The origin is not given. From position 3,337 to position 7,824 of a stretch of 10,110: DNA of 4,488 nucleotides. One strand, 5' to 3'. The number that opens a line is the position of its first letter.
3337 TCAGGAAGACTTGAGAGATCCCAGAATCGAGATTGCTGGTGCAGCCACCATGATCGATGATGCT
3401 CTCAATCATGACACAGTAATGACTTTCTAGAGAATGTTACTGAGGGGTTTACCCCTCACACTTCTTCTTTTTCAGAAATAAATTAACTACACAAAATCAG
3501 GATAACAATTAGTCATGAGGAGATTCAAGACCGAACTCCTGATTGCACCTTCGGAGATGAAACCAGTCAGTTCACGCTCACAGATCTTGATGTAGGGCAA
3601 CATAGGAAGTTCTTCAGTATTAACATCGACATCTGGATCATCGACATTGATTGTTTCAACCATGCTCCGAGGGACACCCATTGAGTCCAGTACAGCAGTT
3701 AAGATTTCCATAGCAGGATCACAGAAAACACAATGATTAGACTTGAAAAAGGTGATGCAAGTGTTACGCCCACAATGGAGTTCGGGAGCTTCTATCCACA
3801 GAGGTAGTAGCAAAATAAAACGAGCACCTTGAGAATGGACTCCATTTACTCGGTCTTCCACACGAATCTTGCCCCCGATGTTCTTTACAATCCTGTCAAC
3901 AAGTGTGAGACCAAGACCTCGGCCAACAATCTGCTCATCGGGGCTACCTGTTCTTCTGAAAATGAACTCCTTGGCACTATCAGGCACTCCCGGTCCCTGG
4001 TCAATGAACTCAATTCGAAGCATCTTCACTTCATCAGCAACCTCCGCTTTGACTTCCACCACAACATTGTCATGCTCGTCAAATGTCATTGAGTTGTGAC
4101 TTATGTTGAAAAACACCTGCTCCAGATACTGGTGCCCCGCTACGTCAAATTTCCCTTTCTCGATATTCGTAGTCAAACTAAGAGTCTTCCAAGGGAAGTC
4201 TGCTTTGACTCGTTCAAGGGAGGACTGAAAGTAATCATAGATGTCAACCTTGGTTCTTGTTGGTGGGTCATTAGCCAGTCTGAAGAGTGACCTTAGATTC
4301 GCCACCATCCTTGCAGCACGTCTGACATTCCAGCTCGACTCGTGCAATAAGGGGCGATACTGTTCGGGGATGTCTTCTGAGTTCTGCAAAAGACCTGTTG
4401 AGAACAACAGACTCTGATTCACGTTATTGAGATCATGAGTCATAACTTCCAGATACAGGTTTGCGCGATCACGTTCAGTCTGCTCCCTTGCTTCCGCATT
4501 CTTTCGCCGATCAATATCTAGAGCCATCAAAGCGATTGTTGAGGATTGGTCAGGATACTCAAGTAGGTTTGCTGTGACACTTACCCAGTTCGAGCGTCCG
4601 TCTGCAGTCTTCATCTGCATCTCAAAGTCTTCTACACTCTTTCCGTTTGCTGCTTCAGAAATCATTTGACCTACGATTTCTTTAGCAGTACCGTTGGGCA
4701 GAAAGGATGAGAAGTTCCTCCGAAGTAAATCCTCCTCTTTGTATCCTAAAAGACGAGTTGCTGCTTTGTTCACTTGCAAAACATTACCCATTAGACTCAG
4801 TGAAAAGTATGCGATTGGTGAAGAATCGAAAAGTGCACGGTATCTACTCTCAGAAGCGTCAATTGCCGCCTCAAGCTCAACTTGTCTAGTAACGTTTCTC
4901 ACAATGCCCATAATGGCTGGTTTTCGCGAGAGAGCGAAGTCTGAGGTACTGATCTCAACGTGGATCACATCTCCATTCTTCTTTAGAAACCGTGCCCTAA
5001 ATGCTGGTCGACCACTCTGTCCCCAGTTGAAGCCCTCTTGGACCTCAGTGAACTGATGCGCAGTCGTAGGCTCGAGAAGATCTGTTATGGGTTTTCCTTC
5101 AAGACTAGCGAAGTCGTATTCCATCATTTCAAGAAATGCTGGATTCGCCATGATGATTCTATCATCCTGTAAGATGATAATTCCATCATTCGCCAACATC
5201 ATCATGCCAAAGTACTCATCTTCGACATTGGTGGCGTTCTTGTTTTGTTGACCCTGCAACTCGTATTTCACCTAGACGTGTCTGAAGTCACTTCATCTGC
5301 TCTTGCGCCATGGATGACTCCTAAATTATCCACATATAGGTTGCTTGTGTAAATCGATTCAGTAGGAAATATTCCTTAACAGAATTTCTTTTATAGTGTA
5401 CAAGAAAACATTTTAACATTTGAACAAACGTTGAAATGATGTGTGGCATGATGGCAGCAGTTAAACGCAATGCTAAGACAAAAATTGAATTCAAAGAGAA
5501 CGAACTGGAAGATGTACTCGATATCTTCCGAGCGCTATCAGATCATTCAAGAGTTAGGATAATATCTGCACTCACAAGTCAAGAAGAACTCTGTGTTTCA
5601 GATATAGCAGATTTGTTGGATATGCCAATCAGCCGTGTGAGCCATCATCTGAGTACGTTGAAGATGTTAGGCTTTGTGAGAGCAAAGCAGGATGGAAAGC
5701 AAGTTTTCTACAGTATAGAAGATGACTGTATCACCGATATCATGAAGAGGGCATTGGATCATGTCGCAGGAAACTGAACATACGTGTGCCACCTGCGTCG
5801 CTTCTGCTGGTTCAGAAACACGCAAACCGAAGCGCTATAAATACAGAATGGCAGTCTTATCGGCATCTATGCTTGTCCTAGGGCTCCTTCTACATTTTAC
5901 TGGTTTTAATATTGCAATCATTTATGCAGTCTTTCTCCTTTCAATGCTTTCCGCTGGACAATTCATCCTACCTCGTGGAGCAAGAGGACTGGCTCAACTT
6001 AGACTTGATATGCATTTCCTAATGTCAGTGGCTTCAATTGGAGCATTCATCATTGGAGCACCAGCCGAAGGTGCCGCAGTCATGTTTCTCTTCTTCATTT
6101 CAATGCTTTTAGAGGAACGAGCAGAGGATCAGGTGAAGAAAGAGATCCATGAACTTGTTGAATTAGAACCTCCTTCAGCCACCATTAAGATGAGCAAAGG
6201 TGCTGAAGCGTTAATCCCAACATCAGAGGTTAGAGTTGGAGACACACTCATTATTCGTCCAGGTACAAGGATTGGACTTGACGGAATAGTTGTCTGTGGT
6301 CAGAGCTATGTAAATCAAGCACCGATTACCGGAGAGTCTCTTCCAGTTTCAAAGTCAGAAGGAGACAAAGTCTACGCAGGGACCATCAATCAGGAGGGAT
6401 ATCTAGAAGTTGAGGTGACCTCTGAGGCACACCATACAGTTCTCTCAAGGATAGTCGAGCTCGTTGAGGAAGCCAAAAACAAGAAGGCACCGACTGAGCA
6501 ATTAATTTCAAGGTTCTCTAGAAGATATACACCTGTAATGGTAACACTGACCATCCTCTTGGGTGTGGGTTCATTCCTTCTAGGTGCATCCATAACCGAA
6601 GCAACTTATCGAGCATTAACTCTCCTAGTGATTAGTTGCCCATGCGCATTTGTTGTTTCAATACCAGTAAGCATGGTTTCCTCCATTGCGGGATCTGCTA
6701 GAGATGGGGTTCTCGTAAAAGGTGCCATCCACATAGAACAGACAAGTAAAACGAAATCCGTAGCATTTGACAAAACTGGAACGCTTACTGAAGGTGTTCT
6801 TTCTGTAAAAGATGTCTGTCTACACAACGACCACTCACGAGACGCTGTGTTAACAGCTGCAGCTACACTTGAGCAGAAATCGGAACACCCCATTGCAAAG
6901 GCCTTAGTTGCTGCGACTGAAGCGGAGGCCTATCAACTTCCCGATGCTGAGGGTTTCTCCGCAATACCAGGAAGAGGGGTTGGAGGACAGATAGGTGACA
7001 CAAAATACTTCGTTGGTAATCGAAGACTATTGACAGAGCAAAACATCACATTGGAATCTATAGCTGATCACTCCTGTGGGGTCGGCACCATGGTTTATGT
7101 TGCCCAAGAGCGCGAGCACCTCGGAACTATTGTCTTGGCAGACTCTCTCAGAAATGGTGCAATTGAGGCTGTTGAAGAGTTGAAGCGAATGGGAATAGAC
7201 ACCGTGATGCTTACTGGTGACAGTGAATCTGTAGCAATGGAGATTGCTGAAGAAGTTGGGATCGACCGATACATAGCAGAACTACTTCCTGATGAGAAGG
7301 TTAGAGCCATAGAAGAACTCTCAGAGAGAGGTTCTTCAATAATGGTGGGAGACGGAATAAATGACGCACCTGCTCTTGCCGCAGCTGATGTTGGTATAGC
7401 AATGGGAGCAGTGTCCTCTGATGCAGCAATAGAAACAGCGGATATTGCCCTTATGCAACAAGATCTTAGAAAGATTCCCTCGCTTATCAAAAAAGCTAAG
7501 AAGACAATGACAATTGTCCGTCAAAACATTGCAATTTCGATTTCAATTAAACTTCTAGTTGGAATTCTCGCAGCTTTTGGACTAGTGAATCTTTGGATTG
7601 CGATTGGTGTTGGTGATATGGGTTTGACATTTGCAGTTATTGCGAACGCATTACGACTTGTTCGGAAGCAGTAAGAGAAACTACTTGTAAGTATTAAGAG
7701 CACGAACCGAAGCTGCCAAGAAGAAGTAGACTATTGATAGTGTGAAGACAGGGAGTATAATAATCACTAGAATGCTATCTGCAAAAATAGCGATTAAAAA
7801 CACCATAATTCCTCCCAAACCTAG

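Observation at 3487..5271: Sensor histidine kinase with an in-frame C-terminal thioredoxin-fold domain carrying four cysteines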

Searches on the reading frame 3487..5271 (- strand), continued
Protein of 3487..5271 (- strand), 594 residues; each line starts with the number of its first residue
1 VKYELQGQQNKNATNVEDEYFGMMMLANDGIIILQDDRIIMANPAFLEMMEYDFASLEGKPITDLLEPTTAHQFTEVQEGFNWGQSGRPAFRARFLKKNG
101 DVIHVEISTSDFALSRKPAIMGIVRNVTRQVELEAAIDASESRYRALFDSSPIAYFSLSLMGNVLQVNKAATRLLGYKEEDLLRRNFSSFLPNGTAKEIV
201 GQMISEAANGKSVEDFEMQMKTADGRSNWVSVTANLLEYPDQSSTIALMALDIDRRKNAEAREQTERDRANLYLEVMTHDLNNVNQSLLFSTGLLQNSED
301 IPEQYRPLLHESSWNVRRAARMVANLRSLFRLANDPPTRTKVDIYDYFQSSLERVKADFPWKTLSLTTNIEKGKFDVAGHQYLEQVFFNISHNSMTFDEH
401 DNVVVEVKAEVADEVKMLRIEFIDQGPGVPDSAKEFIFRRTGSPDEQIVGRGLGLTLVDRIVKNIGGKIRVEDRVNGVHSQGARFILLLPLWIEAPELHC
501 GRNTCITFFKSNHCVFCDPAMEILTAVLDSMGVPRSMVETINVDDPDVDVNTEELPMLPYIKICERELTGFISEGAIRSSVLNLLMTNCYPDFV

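Call 54: predict_structure(alignment_id=A2)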
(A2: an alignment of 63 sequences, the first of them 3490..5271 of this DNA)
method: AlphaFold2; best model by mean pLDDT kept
length: 594 residues; sequences in the alignment: 63
mean_pLDDT: 80.6   pTM: 0.51
mean pLDDT of the five models: 80.6, 78.4, 74.7, 72.7, 67.3
residues with pLDDT >= 90: 93; 70-90: 415; 50-70: 69; < 50: 17
segments of 3 or more residues with pLDDT < 50: 1-14
pLDDT, mean of each block of 10 residues (from residue 1): 33 54 81 86 89 87 79 55 60 86 86 80 87 82 81 88 89 89 86 75 81 84 87 85 85 83 80 77 84 85 83 82 83 81 92 88 92 90 92 89 94 87 91 80 60 83 89 89 92 62 72 78 85 73 73 67 80 83 71 47
secondary structure, 60 per line:
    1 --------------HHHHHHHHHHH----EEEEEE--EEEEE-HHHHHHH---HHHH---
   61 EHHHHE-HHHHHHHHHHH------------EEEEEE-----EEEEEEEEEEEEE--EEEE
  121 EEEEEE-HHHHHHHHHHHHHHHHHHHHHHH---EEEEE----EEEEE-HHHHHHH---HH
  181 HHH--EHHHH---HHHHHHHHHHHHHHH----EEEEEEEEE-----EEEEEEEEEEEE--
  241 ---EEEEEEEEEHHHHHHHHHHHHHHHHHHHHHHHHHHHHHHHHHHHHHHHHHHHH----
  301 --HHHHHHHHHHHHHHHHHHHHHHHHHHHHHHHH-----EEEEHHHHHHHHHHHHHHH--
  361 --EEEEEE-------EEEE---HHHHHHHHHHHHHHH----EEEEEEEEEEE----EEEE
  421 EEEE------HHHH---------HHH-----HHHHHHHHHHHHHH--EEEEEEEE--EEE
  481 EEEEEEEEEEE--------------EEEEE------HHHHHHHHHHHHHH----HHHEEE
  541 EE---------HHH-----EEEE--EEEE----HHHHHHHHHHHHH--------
elements in order: H15-25 E30-35 E38-42 H44-50 H54-57 H62-65 H68-78 E91-96 E102-114 E117-126 H128-150 E154-158 E163-167 H169-175 H179-183 H187-190 H194-208 E213-221 E227-238 E244-252 H253-296 H303-334 E340-343 H344-358 E363-368 E376-379 H383-397 E402-412 E417-424 H431-434 H452-465 E468-475 E478-491 E506-510 H517-530 E538-542 E560-563 E566-569 H574-586
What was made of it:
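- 4270..4515 (-): DHp helical hairpin (aa 253-334). The phospho-acceptor His279 (nt 4435-4437) lies in the H-box THDLNN. AlphaFold2 helices 253-296 and 303-334 (call 54).
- On Two-component sensor histidine kinase (class I, HisKA-like DHp plus HATPase_c): It lies mid-helix in the predicted 253-296 / 303-334 hairpin (call 54).
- Checked: CVFC (C514/C517) sits between predicted strand beta1 (506-510) and helix alpha1 (517-530) (call 54).
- The linker has only moderate confidence (pLDDT ~62, call 54), so packing against the CA domain is not shown.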

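Call 59: search_protein_families(library=pfam, proteins=[L006:1553-2155:-], max_evalue=0.001)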
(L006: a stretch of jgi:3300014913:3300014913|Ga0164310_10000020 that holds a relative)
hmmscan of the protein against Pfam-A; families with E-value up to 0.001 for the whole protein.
L006:1553-2155:- (200 aa): 2 families
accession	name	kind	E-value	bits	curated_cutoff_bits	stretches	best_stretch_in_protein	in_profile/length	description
PF00072.30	Response_reg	-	2.8e-21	76.2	30.2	1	4-110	1-105/111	Response regulator receiver domain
PF00512.31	HisKA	-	5.5e-05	23.6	26.9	1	140-185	3-52/66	His Kinase A (phospho-acceptor) domain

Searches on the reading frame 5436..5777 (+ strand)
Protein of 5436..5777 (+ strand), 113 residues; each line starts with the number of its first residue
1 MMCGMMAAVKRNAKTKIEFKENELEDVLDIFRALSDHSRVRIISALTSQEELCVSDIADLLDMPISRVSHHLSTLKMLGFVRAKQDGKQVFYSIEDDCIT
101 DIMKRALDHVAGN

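Call 3: search_protein_families(library=pfam, proteins=[window:5436-5777:+], max_evalue=1)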
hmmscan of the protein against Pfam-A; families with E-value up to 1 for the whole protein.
window:5436-5777:+ (113 aa): 27 families (the best 25 are shown)
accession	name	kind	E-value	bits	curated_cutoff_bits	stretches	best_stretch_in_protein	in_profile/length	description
PF01022.26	HTH_5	-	1.6e-13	50.7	22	1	37-82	2-46/47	Bacterial regulatory protein, arsR family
PF09339.16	HTH_IclR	-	6.5e-08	32.7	22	1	41-82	7-49/52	IclR helix-turn-helix domain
PF12840.13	HTH_20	-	1.2e-07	32.1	27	1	34-82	1-49/51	Helix-turn-helix domain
PF25212.1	HVO_A0114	-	2.2e-07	31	27.6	1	24-90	10-75/84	HVO_A0114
PF13412.12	HTH_24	-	5.6e-05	23.1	21.9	1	36-82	2-48/48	Winged helix-turn-helix DNA-binding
PF01978.25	TrmB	-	9.9e-05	22.6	25.6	1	44-92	15-63/68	Sugar-specific transcriptional regulator TrmB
PF24038.1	DUF7347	-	0.00025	21.7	27.6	1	29-87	3-63/77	Domain of unknown function (DUF7347)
PF02002.24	TFIIE_alpha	-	0.00036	20.8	22.9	1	32-111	8-93/105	TFIIE alpha subunit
PF13601.12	HTH_34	-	0.00061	20.3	27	1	39-86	2-49/80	Winged helix DNA-binding domain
PF21476.4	PF0610-like_N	-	0.0024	18.5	33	1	39-73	3-36/50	PF0610-like, N-terminal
PF21531.3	Rv2175c_wHTH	-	0.0036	17.7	27.1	1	50-84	13-48/57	DNA-binding protein Rv2175c, wHTH domain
PF22482.2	AsnC_trans_reg_3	-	0.0046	17.5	24.4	0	57-85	16-44/95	PF0864 C-terminal dimeric alpha+beta barrel domain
PF12802.13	MarR_2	-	0.007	16.9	27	1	39-86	7-55/61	MarR family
PF14394.12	DUF4423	-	0.0086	16.3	30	1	51-106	36-91/165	Domain of unknown function (DUF4423)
PF20024.5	DUF6432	-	0.012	16.3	29.6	1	37-104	12-81/97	Family of unknown function (DUF6432)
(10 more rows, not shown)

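Call 4: search_protein_families(library=ncbifam, proteins=[window:5436-5777:+], max_evalue=1)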
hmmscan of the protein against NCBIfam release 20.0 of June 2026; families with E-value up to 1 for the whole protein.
window:5436-5777:+ (113 aa): 21 families
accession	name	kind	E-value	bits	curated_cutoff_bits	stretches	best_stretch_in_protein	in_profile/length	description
NF033788.1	HTH_metalloreg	subfamily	4.5e-25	87.3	55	1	28-103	2-77/77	metalloregulator ArsR/SmtB family transcription factor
NF033789.1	repress_SdpR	subfamily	3.5e-15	55.7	100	1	30-107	1-77/79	autorepressor SdpR family transcription factor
NF041413.1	ArsR_Rv2640c_fam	equivalog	8.5e-13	48.7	155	1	31-102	36-109/118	Rv2640c family ArsR-like transcriptional regulator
NF047906.1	CdPbTransRegCmtR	equivalog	1.7e-12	47.2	150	1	29-108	13-91/104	Cd(II)/Pb(II)-sensing metalloregulatory transcriptional regulator CmtR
NF045707.1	Dbac_1936_reg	equivalog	3e-12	46.4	115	1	24-111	4-89/99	ArsR/SmtB-type metalloregulator TsoR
NF007528.0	PRK10141.1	subfamily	7.5e-11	41.9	97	1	28-95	7-74/117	metalloregulator ArsR/SmtB family transcription factor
NF052532.1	TransRegPagRBaca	equivalog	1.8e-10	40.8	170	1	16-104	8-93/99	transcriptional repressor PagR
NF040642.1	sulf_sens_BigR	equivalog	5.5e-09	36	155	1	24-102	7-84/95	sulfite-sensing transcriptional repressor BigR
NF011671.1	PRK15090.1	equivalog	2e-05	24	275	1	41-89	18-66/256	DNA-binding transcriptional regulator KdgR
NF053606.1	Sta1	subfamily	7.6e-05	22.7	80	1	20-88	4-71/100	Sta1 family transcriptional regulator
TIGR01884.1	cas_HTH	subfamily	0.00098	18.6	60.2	1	8-95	109-199/202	CRISPR-associated CARF protein Csa3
NF040939.2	trans_reg_lrs14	equivalog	0.0014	18.7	90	1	20-87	5-73/103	Lrs14 family HTH-type transcriptional regulator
NF053755.1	MsvR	equivalog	0.002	17.9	220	1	32-104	8-82/236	transcriptional factor MsvR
NF045644.1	TransRegBhcR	equivalog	0.0048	16.2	350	1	40-86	29-75/267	HTH-type transcriptional regulator BhcR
TIGR02954.1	Sig70_famx3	hypoth_equivalog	0.0099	15.6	188.5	1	10-73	93-157/170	RNA polymerase sigma-70 factor, TIGR02954 family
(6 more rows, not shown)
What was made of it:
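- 5436..5777 (+): Context: ArsR/SmtB-family metalloregulator, divergent from the kinase across a 164-nt intergenic region. NCBIfam HTH_metalloreg 87.3 bits against a cut-off of 55 (call 4).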

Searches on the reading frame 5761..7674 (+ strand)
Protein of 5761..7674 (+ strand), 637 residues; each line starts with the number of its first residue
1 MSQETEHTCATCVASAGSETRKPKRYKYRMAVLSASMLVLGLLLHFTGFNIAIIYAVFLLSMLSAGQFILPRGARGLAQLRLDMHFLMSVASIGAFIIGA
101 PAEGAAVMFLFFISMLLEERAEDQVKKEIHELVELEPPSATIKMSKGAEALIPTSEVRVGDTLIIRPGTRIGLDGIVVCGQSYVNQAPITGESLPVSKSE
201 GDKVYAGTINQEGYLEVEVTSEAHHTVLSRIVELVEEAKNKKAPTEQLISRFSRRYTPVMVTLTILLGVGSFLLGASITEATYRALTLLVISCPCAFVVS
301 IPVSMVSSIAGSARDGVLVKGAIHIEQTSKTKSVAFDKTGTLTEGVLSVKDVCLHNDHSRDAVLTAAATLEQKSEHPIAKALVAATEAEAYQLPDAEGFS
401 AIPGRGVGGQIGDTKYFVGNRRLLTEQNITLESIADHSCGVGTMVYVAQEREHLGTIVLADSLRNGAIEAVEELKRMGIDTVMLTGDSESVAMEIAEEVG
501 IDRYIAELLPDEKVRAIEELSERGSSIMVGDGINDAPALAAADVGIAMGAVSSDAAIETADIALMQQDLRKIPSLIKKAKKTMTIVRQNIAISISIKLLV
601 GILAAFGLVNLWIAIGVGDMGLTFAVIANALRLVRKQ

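Call 3: search_protein_families(library=pfam, proteins=[window:5761-7674:+], max_evalue=1)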
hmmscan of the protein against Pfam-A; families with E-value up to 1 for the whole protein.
window:5761-7674:+ (637 aa): 8 families
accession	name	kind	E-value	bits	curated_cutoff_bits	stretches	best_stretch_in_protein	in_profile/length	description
PF00122.25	E1-E2_ATPase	-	1.1e-50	172.1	28.1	1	135-314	2-180/181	E1-E2 ATPase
PF00702.32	Hydrolase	-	2e-34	120.1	26.4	1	332-543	2-191/191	haloacid dehalogenase-like hydrolase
PF12710.13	HAD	-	4.5e-05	24.4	27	1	452-539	71-188/189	haloacid dehalogenase-like hydrolase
PF08282.18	Hydrolase_3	-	0.00053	20.2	20.9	1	525-560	205-239/255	haloacid dehalogenase-like hydrolase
PF13419.12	HAD_2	-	0.025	15.1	23.8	1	464-537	81-166/178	Haloacid dehalogenase-like hydrolase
PF13344.12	Hydrolase_6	-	0.066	13.7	27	1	455-497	7-49/101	Haloacid dehalogenase-like hydrolase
PF24253.1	DUF7454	-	0.066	13.6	27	1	152-178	4-30/59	Domain of unknown function (DUF7454)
PF04055.27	Radical_SAM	-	0.32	11.6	29.5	1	464-538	88-159/166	Radical SAM superfamily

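Call 60: search_protein_families(library=ncbifam, proteins=[window:5761-7674:+], max_evalue=0.001)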
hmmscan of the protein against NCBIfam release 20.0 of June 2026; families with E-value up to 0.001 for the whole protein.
window:5761-7674:+ (637 aa): 23 families
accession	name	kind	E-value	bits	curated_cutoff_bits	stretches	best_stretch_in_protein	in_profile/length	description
TIGR01525.1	ATPase-IB_hvy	subfamily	3.7e-171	570.8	346.25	1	84-633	1-560/560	heavy metal translocating P-type ATPase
NF008262.1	PRK11033.1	equivalog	1.1e-146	490.2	1005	1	27-636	122-730/731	zinc/cadmium/mercury/lead-transporting ATPase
TIGR01512.1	ATPase-IB2_Cd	subfamily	3.4e-146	487.8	313.5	1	85-635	2-494/494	cadmium family heavy metal-translocating P-type ATPase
NF033775.1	P_type_ZntA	exception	2e-133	446.2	1240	1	82-637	181-732/732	Zn(II)/Cd(II)/Pb(II) translocating P-type ATPase ZntA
TIGR01511.1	ATPase-IB1_Cu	subfamily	7.7e-115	384.8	397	1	84-632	30-540/542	copper-translocating P-type ATPase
NF007952.0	PRK10671.1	equivalog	1.7e-109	367.2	1316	1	107-635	296-833/838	copper-exporting P-type ATPase CopA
TIGR01494.1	ATPase_P-type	subfamily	2.4e-80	270.3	62.3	1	107-613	2-470/478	HAD-IC family P-type ATPase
TIGR01647.1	ATPase-IIIA_H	equivalog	7.7e-49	166.5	615.5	3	83-388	37-345/755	plasma-membrane proton-efflux P-type ATPase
NF010609.0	PRK14010.1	equivalog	2.5e-47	161.4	1323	1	108-574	77-553/673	K(+)-transporting ATPase subunit B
TIGR01497.1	kdpB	equivalog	8.8e-46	156.3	527.9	1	118-590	84-573/675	potassium-transporting ATPase subunit KdpB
TIGR01517.1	ATPase-IIB_Ca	equivalog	2.5e-29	102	507.05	2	103-375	120-403/882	calcium-translocating P-type ATPase, PMCA-type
TIGR01522.1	ATPase-IIA2_Ca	equivalog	2.6e-28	98.3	798.3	3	509-608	572-676/854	calcium-transporting P-type ATPase, PMR1-type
TIGR01657.1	P-ATPase-V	hypoth_equivalog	1.5e-26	92.3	618.25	4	507-559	785-836/1055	ATP13A2 family polyamine export P-type ATPase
TIGR01106.1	ATPase-IIC_X-K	subfamily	1.4e-23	82.8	946.1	2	133-357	136-370/997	Na,H/K antiporter P-type ATPase subunit alpha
TIGR01523.1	ATPase-IID_K-Na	equivalog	3.7e-22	77.8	645.05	2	505-584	672-752/997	potassium/sodium efflux P-type ATPase, fungal-type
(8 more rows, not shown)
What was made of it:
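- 5761..7674 (+): Context: P1B-2 (Zn/Cd/Pb-type) heavy-metal P-type ATPase. It overlaps the arsR gene by 17 nt. TIGR01512 ATPase-IB2_Cd 487.8 bits against a cut-off of 313.5; below the cut-off for the copper subfamily (call 60).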
